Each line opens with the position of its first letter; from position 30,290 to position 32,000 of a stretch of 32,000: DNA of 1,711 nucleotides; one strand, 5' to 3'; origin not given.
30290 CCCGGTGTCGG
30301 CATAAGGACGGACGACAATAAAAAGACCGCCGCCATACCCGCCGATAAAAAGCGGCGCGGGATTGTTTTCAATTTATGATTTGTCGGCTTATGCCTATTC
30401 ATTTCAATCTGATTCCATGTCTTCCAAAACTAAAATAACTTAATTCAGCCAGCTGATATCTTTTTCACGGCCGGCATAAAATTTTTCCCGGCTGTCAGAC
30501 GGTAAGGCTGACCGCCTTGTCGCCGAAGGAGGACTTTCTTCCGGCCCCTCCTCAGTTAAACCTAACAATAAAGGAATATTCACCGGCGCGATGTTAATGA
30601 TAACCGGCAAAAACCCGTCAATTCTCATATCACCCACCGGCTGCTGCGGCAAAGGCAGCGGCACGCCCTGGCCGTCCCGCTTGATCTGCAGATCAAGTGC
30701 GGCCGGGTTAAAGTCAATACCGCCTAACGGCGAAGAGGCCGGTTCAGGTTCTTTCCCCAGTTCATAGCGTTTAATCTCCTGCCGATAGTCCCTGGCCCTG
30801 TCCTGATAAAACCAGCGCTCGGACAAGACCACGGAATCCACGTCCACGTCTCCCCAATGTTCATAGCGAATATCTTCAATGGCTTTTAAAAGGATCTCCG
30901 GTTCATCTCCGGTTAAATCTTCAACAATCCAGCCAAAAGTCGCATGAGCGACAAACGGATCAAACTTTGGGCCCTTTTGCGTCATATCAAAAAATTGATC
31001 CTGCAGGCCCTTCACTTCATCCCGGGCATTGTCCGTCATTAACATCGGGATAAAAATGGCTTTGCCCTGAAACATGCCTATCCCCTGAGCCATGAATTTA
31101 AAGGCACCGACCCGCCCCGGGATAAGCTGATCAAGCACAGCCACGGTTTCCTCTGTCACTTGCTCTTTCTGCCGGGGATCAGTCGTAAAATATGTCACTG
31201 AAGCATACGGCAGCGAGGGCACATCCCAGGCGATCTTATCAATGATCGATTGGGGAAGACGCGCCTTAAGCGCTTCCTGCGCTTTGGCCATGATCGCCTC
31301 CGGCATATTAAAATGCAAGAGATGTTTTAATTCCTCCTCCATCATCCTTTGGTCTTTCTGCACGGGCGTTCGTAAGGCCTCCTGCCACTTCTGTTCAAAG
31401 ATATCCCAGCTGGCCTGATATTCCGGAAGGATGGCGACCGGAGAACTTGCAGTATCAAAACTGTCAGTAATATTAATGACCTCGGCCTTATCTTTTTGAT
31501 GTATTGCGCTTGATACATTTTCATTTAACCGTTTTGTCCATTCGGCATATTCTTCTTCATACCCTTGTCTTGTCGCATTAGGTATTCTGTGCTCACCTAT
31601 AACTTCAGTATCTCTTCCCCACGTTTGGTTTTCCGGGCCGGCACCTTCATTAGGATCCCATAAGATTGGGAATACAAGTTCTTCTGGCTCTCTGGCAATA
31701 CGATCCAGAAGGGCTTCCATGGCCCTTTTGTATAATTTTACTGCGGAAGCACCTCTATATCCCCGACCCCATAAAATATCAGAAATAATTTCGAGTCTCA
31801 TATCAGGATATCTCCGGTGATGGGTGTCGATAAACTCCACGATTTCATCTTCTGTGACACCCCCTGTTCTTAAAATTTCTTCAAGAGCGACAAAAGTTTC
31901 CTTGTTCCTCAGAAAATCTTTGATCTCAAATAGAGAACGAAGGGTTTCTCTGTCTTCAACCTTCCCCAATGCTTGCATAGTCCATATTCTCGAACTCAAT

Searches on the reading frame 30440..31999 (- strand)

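Call 8: search_protein_families(library=pfam, proteins=[window:30440-31999:-], max_evalue=0.1)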
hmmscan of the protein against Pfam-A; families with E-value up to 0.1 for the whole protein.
window:30440-31999:- (519 aa): 1 family
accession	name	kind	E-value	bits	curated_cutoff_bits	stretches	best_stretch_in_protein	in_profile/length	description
PF19317.4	Gag_p24_C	-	0.086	13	25.9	0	143-175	10-42/74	Gag protein p24 C-terminal domain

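Call 10: search_protein_families(library=ncbifam, proteins=[window:30440-31999:-], max_evalue=1)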
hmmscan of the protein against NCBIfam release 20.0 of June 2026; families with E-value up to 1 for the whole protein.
window:30440-31999:- (519 aa): 0 families
